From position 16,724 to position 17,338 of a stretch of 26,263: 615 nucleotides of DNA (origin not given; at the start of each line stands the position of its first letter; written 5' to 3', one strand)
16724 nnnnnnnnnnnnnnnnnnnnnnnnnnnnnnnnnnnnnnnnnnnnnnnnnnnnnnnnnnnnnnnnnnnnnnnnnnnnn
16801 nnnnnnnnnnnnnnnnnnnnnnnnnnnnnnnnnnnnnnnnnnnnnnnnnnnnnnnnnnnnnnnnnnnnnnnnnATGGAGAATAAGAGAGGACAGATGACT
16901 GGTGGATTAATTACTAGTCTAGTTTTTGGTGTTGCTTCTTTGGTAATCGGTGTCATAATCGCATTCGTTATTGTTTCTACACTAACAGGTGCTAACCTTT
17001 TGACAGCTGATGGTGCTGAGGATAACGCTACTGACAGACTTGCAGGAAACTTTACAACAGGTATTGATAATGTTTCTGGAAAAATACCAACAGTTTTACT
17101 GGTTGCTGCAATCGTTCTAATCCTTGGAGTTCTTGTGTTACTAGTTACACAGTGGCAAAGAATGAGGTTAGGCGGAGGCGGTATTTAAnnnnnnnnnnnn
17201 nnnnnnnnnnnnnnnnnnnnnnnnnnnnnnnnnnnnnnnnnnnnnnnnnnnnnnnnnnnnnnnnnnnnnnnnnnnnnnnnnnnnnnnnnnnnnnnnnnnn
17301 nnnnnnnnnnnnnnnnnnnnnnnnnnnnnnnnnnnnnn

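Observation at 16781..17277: Stand-alone, strongly expressed 104-aa two-TM hairpin protein with a prepilin-like N-terminus: candidate major virion protein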

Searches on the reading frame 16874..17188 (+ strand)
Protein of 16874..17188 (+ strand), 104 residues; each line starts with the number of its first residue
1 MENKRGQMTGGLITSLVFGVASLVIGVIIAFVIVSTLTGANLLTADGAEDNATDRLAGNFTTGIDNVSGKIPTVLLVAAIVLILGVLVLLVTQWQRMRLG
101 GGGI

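Call 5: search_protein_families(library=pfam, proteins=[window:16874-17188:+], max_evalue=0.1)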
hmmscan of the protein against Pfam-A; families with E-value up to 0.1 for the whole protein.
window:16874-17188:+ (104 aa): 2 families
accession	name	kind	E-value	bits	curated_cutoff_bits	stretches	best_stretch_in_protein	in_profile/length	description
PF02687.27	FtsX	-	0.0016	18.9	25.5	1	13-91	49-108/120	FtsX-like permease C-terminal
PF09534.15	Trp_oprn_chp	-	0.014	15.7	29.6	1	16-97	61-146/180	Tryptophan-associated transmembrane protein (Trp_oprn_chp)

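Call 6: search_protein_families(library=phrogs, proteins=[window:16874-17188:+], max_evalue=0.1)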
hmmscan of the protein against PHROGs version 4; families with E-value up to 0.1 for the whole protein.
window:16874-17188:+ (104 aa): 1 family
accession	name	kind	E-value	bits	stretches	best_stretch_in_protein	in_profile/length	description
phrog_38258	-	unknown function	0.043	13.6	1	14-94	117-199/427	-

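Call 7: find_homologous_proteins(query=window:16874-17185:+, max_evalue=0.01)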
Query window:16874-17185:+ (104 aa): 708 proteins with E <= 0.01 among 747 candidates; the best 120 are listed.
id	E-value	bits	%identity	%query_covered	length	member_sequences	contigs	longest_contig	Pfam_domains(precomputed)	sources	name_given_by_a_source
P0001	3.8e-47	176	88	100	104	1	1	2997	-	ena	-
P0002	4.7e-47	176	88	100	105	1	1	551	-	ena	-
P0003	2.2e-46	174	88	100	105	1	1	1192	-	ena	-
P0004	4.3e-46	173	87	98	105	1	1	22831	-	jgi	-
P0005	8.4e-46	172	86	100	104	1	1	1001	-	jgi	-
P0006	1.5e-45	171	89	98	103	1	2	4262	-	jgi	jgi:hypothetical protein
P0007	2.3e-45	171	89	100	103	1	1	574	-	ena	-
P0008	2.4e-45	171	87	98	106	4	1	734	-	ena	-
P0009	3.5e-45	170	86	98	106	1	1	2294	-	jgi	-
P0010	5.6e-45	169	85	97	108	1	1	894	-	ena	-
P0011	8.3e-45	169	85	100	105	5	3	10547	-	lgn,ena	-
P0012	8.6e-45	169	85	98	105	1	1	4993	-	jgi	-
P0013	8.8e-45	169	85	100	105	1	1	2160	-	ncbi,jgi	-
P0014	1.3e-44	168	86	100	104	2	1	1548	-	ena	-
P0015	1.8e-44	168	86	98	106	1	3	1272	-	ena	-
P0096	3.0e-40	154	79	99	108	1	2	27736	-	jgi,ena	-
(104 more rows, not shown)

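Call 8: search_dna_similar(query=window:16874-17185:+, collection=phages, mode=protein, max_evalue=1)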
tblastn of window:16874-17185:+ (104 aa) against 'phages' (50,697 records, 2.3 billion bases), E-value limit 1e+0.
No match.

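Call 9: find_encoding_contigs(protein=P0096, flank=10000, max_places=3)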
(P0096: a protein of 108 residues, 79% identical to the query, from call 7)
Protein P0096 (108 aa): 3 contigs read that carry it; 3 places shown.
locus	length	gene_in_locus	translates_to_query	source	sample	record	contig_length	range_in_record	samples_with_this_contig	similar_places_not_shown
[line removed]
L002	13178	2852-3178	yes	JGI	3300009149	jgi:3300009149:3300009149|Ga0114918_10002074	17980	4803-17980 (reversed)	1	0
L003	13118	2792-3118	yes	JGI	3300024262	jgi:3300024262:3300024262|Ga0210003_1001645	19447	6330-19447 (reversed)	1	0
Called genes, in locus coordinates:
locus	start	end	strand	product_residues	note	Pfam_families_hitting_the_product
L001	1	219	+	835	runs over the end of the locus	-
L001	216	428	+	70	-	-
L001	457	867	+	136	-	-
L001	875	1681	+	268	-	-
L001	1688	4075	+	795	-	PF13385:Laminin_G_3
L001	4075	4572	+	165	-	-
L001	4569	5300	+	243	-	-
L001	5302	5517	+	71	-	-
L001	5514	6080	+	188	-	-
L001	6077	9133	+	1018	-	PF13385:Laminin_G_3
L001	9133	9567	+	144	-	-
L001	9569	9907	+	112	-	-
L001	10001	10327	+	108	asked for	-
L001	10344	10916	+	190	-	-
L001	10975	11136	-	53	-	-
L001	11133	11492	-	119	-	-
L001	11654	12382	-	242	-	-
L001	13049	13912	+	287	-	-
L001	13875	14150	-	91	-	-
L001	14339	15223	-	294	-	PF00872:Transposase_mut (faint), PF00665:rve (faint), PF13610:DDE_Tnp_IS240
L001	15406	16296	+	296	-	PF02086:MethyltransfD12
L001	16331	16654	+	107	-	-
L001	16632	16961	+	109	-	-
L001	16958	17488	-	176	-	-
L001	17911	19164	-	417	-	-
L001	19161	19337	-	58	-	-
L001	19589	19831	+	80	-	-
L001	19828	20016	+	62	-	-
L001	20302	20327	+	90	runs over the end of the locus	-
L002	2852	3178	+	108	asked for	-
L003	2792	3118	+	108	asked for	-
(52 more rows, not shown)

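Call 10: find_encoding_contigs(protein=P0004, flank=10000, max_places=3)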
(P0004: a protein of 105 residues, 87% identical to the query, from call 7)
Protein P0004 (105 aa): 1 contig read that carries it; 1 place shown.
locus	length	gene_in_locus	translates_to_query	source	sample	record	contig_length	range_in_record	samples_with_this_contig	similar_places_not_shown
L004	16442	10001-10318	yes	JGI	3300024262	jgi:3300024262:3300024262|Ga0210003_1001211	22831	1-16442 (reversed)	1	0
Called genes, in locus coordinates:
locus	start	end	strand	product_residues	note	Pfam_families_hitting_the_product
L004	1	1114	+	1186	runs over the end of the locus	-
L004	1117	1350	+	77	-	-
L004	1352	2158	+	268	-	-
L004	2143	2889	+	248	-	-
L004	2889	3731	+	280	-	PF13385:Laminin_G_3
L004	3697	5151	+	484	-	PF13385:Laminin_G_3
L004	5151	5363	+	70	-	-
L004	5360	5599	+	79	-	-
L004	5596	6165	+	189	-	-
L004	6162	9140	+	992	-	PF13385:Laminin_G_3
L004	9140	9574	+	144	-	-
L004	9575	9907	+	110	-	-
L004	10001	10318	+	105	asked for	-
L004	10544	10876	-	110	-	-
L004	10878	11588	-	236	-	-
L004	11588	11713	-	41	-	-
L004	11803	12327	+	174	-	-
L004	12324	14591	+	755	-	-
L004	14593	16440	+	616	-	?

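Call 18: find_related_loci(query=A1, collection=genome_contigs, flank=10000)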
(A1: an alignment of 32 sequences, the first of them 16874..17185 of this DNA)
Query A1 (104 aa) in genome_contigs; peptide patterns used: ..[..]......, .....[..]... (x = any residue, [..] = any of these).
100 stretches matched a pattern; 6 encode a relative of the query (tblastn E <= 1e-3); 6 distinct loci.
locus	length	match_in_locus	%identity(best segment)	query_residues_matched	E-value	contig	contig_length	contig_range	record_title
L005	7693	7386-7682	75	3-102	5e-40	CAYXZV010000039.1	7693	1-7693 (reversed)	MAG TPA_asm: uncultured Methanosarcinales archaeon isolate binchicken_co201_418 genome assembly, contig: NODE_11069_leng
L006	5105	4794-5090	74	3-102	4e-40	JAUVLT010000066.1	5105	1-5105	MAG: Mycoplasmatota bacterium isolate CSMAG_513 CSMAG_513_k141_187507_length_5105_cov_9.4674, whole genome shotgun seque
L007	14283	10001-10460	68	3-104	4e-38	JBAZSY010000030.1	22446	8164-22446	MAG: Bacteroidales bacterium isolate SO_2017_GW1_187 NODE_9117_length_22446_cov_1.690936_OW334_2017, whole genome shotgu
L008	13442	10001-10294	72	1-99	1e-32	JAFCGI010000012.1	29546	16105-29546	Candidatus Pacearchaeota archaeon isolate Meg22_810_Bin_147 Meg22_810_Bin_147_scaffold_5936, whole genome shotgun sequen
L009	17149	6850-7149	58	1-97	2e-29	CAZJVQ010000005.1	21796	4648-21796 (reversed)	MAG TPA_asm: Candidatus Woesearchaeota archaeon isolate binchicken_co136_21 genome assembly, contig: NODE_1070_length_21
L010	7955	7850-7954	86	1-36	4e-13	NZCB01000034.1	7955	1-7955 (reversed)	MAG: Candidatus Pacearchaeota archaeon isolate ARS1285 MHASMcontig_640272, whole genome shotgun sequence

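Call 19: find_related_loci(query=A1, collection=viral_contigs, flank=10000)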
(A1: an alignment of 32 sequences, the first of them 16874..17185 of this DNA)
Query A1 (104 aa) in viral_contigs; peptide patterns used: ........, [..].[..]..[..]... (x = any residue, [..] = any of these).
23 stretches matched a pattern; 4 encode a relative of the query (tblastn E <= 1e-3); 4 distinct loci.
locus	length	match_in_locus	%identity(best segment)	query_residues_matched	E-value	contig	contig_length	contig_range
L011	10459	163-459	82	1-100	2e-47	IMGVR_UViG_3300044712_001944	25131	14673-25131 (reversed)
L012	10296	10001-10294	70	1-100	4e-38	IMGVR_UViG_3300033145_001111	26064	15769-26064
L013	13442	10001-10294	72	1-99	7e-33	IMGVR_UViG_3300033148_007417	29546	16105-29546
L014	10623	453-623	68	48-104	1e-21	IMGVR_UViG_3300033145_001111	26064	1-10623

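Call 26: search_solved_structures(query=A1, max_evalue=10, show_alignments=3)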
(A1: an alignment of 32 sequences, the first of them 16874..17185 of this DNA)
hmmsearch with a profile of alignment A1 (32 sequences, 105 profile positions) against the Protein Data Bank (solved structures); distinct sequences matched with E-value up to 10: 1.
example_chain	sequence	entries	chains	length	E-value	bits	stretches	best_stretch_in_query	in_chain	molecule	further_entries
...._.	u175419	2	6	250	0.4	14.2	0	72-101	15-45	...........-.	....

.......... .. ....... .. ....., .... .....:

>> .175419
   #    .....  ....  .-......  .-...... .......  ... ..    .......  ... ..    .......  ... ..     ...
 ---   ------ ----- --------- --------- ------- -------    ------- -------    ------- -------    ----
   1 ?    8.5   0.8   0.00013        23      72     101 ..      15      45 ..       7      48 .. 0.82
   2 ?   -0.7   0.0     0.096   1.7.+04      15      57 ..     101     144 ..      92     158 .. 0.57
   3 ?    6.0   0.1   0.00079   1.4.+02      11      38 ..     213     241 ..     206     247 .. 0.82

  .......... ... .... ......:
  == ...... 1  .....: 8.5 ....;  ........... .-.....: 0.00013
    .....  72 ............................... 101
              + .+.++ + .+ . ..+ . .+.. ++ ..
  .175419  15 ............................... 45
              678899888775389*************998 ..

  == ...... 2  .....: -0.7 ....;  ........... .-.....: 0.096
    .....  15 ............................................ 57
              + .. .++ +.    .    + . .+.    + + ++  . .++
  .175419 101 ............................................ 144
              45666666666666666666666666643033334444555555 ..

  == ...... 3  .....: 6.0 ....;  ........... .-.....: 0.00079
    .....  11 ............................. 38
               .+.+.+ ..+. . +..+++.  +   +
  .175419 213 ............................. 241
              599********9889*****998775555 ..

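Call 31: search_protein_families(library=pfam, alignment_id=A1, max_evalue=10)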
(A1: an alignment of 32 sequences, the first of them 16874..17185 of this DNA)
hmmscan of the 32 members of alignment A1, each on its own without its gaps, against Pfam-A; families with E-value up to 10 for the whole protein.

A. member 1, window:16874-17185:+ (104 aa): 9 families
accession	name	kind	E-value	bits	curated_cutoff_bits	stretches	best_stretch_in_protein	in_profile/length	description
PF02687.27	FtsX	-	0.0016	18.9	25.5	1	13-91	49-108/120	FtsX-like permease C-terminal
PF09534.15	Trp_oprn_chp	-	0.014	15.7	29.6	1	16-97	61-146/180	Tryptophan-associated transmembrane protein (Trp_oprn_chp)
PF11239.13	DUF3040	-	0.16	12.7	24.7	2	13-37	49-73/84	Protein of unknown function (DUF3040)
PF20990.2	DUF2207_C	-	0.21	11.7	33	1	21-94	139-187/247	Predicted membrane protein (DUF2207) C-terminal domain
PF07219.19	HemY_N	-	0.49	11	31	0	14-39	14-39/107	HemY protein N-terminus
PF05767.17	Pox_A14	-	0.96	10.1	27.7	1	15-37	14-36/93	Poxvirus virion envelope protein A14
PF11021.13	DUF2613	-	5.2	7.7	22.1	1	16-40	3-27/55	Protein of unknown function (DUF2613)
PF23143.1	2TM_P5A-ATPase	-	6.7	7.3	27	1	74-94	36-56/70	P5A-ATPase, transmembrane helical hairpin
PF02656.20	DUF202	-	7.6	7.5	23.4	0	57-97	32-63/68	Domain of unknown function (DUF202)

B. families by the number of members that match (of 32 scanned): 60 families (the first 25 are shown)
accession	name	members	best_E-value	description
PF09534.15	Trp_oprn_chp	32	0.0021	Tryptophan-associated transmembrane protein (Trp_oprn_chp)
PF20990.2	DUF2207_C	32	0.022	Predicted membrane protein (DUF2207) C-terminal domain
PF11239.13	DUF3040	30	0.00073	Protein of unknown function (DUF3040)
PF05767.17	Pox_A14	28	0.032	Poxvirus virion envelope protein A14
PF05858.17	BIV_Env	22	0.0098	Bovine immunodeficiency virus surface protein (SU)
PF13273.12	DUF4064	21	0.0014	Protein of unknown function (DUF4064)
PF02656.20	DUF202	21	0.12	Domain of unknown function (DUF202)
PF10031.14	DUF2273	17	0.00075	Small integral membrane protein (DUF2273)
PF07332.16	Phage_holin_3_6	15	0.32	Putative Actinobacterial Holin-X, holin superfamily III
PF09925.14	DUF2157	12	0.013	Predicted membrane protein (DUF2157)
PF10954.13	DUF2755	12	0.048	Protein of unknown function (DUF2755)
PF02687.27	FtsX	11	0.00089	FtsX-like permease C-terminal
PF11021.13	DUF2613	11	0.039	Protein of unknown function (DUF2613)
PF18895.5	T4SS_pilin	10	0.012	Type IV secretion system pilin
PF23408.1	TMEM126_like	9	0.04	TMEM126-like protein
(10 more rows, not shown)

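Call 38: predict_structure(alignment_id=A1)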
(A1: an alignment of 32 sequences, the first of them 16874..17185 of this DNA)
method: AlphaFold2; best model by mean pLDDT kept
length: 104 residues; sequences in the alignment: 32
mean_pLDDT: 74.7   pTM: 0.37
mean pLDDT of the five models: 74.7, 70.5, 69.1, 65.3, 61.5
residues with pLDDT >= 90: 19; 70-90: 50; 50-70: 31; < 50: 4
segments of 3 or more residues with pLDDT < 50: none
pLDDT, mean of each block of 10 residues (from residue 1): 53 80 89 77 54 64 76 89 93 81 53
secondary structure, 60 per line:
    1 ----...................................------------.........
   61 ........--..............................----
elements in order: H5-39 H52-68 H71-100

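Call 40: fold_search(model_id=the predicted structure, library=pdb)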
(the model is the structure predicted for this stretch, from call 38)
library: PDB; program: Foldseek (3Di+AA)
matches with E <= 10: 0; with E <= 0.001: 0
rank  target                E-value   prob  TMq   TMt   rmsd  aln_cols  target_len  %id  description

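Call 45: fold_search(model_id=the predicted structure, library=viral)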
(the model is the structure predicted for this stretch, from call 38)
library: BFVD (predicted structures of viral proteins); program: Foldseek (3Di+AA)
matches with E <= 10: 3; with E <= 0.001: 0
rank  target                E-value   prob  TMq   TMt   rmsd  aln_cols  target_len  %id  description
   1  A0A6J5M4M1            4.0e+00  0.07  0.19  0.17   5.0        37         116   35  Uncharacterized protein [uncultured Caudovirales phage]
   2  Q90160                4.7e+00  0.12  0.36  0.49   5.2        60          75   13  Bombyx mori nuclear polyhedrosis virus chitinase [Bombyx mori nuclear polyhedrosis virus]
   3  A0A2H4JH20            8.2e+00  0.03  0.32  0.28  18.2       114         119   11  Uncharacterized protein [uncultured Caudovirales phage]

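Call 57: search_protein_representatives(alignment_id=A1)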
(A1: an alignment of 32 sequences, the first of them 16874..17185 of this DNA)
Query: 32 sequences, 105 profile positions. Proteins with E-value up to 0.001 (for the whole library): 342; up to 1e-10: 237; up to 1e-30: 26. The best 150 are listed.
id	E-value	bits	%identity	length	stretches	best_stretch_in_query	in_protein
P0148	6.8e-43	161.3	-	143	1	4-104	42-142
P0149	2.7e-41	156.2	-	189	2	45-104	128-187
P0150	2.3e-40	153.2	-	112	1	4-103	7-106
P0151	3.3e-40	152.6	-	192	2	46-103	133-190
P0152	1.1e-38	147.7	-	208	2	43-105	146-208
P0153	3.8e-38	146.1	-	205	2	49-105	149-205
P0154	4.4e-38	145.8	-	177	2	45-104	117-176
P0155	7.2e-38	145.1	-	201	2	39-105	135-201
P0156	9.0e-38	144.8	-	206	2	44-104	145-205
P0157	1.8e-37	143.8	-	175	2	3-101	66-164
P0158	9.3e-37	141.6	-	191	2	9-104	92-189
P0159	3.1e-35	136.7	-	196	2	33-103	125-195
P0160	4.5e-35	136.2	-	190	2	42-105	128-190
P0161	1.0e-34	135.0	-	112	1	5-104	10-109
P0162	1.1e-34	134.9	-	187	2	53-104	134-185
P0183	6.3e-28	113.2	-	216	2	34-103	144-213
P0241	1.1e-19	86.7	-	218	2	45-102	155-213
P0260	1.7e-18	82.9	-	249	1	49-105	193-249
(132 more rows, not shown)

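Call 64: search_protein_families(library=ncbifam, proteins=[window:16874-17188:+], max_evalue=0.1)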
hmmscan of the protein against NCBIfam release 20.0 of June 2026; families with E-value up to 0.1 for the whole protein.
window:16874-17188:+ (104 aa): 2 families
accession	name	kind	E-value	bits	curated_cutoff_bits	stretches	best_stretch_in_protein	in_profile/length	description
NF047417.1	teichoic_AuxA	equivalog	0.0041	16.2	250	1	12-93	10-92/430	lipoteichoic acid stability factor AuxA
NF007275.0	PRK09732.1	equivalog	0.017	14.9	246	1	7-41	86-120/134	hypothetical protein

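Call 73: search_protein_families(library=pfam, proteins=[P0149, P0152, P0155, P0183, P0241, P0260, L004:3697-5151:+, L001:10344-10916:+], max_evalue=0.01)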
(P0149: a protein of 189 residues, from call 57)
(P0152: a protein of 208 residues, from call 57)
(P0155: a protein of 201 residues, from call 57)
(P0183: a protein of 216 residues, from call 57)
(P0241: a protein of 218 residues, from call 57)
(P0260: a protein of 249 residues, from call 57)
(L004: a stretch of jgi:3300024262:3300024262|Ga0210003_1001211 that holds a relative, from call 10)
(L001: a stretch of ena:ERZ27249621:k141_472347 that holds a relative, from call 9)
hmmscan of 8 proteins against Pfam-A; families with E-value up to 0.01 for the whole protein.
P0149 (189 aa): 2 families
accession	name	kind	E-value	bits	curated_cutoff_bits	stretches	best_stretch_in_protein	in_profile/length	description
PF14257.11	DUF4349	-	0.0011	18.8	27.7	1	114-179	143-211/213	Domain of unknown function (DUF4349)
PF11021.13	DUF2613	-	0.0015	19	22.1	1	14-63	3-52/55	Protein of unknown function (DUF2613)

P0152 (208 aa): 0 families

P0155 (201 aa): 0 families

P0183 (216 aa): 1 family
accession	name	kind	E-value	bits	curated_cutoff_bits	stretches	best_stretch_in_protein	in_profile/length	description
PF12963.12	DUF3852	-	0.0046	17.8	25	0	160-215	22-80/107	Protein of unknown function (DUF3852)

P0241 (218 aa): 0 families

P0260 (249 aa): 0 families

L004:3697-5151:+ (484 aa): 1 family
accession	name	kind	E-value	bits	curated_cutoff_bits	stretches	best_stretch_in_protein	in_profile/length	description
PF13385.13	Laminin_G_3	-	2.9e-13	50.6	27.6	1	188-328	7-150/151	Concanavalin A-like lectin/glucanases superfamily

L001:10344-10916:+ (190 aa): 0 families
